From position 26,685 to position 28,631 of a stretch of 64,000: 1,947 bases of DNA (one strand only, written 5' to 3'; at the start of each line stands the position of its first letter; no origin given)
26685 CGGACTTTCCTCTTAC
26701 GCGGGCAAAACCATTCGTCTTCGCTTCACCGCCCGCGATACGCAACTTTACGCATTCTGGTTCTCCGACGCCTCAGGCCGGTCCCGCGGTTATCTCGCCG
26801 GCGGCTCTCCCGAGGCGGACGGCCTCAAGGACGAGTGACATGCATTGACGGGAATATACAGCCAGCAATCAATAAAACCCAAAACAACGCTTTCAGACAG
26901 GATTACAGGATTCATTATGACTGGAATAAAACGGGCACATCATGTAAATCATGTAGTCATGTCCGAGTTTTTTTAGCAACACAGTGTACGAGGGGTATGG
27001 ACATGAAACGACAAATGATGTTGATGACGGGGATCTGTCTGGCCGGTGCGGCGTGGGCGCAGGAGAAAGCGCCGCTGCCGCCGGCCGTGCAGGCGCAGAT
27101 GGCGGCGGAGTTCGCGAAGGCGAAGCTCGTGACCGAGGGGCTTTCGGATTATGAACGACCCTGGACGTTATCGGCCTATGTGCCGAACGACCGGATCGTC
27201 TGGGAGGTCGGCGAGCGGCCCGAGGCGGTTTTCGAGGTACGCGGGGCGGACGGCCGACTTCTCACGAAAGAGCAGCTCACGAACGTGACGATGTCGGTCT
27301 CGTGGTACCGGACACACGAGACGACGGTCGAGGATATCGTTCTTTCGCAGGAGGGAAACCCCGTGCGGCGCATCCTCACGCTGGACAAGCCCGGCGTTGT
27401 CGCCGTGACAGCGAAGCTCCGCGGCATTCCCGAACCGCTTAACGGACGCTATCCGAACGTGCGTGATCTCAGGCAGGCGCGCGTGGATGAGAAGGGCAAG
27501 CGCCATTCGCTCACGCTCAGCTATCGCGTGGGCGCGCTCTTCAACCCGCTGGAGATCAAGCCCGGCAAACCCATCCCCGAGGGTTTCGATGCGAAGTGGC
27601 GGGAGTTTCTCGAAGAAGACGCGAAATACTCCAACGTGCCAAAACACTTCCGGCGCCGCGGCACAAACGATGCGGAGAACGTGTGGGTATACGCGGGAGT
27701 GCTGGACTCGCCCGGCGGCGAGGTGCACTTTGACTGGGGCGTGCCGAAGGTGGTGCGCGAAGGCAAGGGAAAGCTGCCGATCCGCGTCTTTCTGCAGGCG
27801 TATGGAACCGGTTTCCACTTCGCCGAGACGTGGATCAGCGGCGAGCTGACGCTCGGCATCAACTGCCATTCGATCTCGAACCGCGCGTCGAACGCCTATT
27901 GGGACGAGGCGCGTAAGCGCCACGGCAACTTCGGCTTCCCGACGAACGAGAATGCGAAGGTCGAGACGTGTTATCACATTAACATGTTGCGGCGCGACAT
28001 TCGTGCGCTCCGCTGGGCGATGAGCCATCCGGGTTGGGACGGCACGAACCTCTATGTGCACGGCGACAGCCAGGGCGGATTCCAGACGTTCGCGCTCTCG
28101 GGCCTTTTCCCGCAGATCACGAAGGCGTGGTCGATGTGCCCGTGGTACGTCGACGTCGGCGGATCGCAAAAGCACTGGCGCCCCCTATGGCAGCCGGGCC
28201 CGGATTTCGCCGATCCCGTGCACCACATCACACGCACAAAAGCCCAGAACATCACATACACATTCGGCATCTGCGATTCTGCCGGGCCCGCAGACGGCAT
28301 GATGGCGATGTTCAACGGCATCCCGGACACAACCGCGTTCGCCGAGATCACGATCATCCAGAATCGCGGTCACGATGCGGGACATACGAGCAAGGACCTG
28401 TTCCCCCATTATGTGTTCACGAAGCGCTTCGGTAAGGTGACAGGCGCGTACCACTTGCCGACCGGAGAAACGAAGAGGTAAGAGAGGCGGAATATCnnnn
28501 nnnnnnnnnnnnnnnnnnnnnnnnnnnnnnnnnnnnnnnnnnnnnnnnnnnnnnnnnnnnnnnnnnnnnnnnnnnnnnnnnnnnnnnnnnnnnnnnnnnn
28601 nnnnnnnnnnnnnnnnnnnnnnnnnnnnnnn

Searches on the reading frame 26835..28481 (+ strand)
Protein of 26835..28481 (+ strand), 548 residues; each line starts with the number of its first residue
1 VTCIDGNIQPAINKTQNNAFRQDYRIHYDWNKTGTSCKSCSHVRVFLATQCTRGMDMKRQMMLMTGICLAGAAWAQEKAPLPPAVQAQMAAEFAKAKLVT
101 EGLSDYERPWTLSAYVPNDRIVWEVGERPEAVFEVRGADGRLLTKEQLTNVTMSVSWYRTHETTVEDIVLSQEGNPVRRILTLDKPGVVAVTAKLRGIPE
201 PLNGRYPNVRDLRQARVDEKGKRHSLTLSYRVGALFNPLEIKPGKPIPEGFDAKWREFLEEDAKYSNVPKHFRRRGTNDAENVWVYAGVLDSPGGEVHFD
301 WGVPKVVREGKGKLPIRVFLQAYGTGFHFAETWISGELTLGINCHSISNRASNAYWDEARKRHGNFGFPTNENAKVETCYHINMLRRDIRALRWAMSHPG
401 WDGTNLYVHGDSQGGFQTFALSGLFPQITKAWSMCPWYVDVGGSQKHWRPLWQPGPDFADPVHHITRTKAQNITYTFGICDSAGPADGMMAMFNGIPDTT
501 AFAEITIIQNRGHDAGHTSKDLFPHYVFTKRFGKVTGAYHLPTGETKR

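Call 14: search_protein_families(library=pfam, proteins=[window:26835-28481:+], max_evalue=0.001)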
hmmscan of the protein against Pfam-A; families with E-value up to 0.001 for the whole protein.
window:26835-28481:+ (548 aa): 1 family
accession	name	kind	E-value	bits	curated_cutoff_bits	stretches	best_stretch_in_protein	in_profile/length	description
PF05448.18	AXE1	-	1.1e-07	31.4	21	1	242-440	15-212/321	Acetyl xylan esterase (AXE1)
